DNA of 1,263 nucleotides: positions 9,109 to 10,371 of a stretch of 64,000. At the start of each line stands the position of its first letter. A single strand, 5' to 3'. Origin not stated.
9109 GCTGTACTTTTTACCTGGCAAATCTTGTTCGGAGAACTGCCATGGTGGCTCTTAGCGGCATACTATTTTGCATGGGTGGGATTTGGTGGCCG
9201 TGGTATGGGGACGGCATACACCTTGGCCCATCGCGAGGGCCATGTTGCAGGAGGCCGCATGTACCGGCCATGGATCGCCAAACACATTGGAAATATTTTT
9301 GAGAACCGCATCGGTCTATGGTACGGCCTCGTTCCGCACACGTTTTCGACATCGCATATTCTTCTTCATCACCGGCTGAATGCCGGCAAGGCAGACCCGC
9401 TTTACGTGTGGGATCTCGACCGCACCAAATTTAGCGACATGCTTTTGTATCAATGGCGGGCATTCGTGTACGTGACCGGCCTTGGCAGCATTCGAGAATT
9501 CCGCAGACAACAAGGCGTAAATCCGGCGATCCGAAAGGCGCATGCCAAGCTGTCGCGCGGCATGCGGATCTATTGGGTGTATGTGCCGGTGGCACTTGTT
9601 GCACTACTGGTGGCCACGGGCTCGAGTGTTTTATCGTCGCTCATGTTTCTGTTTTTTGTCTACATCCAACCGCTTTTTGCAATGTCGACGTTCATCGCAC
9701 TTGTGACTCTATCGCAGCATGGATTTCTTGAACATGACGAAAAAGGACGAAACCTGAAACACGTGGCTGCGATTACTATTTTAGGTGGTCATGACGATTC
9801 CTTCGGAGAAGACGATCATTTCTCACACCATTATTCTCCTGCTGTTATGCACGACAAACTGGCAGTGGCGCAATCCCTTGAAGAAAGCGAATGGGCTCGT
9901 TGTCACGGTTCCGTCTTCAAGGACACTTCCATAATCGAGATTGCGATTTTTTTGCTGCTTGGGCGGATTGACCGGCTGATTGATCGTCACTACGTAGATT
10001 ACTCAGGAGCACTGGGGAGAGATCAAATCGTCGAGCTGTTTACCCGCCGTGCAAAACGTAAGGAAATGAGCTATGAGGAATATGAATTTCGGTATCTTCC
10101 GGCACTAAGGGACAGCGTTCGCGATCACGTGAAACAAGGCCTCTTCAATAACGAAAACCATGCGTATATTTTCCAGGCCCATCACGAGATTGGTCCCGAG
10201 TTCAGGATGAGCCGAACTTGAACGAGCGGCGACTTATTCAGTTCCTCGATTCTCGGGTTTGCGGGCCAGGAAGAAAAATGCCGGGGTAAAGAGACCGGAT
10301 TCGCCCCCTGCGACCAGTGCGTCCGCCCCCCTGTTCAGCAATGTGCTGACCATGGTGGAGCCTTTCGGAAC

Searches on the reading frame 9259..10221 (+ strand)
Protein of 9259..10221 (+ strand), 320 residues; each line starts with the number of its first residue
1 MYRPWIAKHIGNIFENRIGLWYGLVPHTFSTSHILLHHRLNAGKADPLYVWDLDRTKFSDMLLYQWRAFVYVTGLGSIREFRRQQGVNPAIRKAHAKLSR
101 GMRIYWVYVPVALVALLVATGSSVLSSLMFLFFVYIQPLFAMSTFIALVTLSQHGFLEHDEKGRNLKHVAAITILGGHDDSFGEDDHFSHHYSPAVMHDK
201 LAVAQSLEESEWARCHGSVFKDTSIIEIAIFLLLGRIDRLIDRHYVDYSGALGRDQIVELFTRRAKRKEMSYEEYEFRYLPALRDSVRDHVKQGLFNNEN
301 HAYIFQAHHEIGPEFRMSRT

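Call 60: search_solved_structures(query=window:9259-10221:+, max_evalue=1)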
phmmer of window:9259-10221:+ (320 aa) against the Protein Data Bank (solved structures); distinct sequences matched with E-value up to 1: 7.
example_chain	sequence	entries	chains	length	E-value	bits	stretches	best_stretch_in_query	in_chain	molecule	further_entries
8tj7_A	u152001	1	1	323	0.16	14.7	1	40-124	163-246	Hemagglutinin HA1 chain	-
9iz8_A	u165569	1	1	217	0.16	14.6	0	122-180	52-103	Heme haloperoxidase family profile domain-containing protein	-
8tj6_A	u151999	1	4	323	0.16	14.6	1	41-124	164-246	Hemagglutinin HA1 chain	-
6mym_A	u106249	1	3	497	0.19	14.4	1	39-124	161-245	Hemagglutinin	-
7o1r_A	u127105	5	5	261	0.22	14.2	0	124-161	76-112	Peroxygenase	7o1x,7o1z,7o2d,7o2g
6xpo_A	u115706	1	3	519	0.24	14.1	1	40-124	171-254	Hemagglutinin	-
8tmx_A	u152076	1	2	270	0.47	13.1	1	10-64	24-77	KAI2d15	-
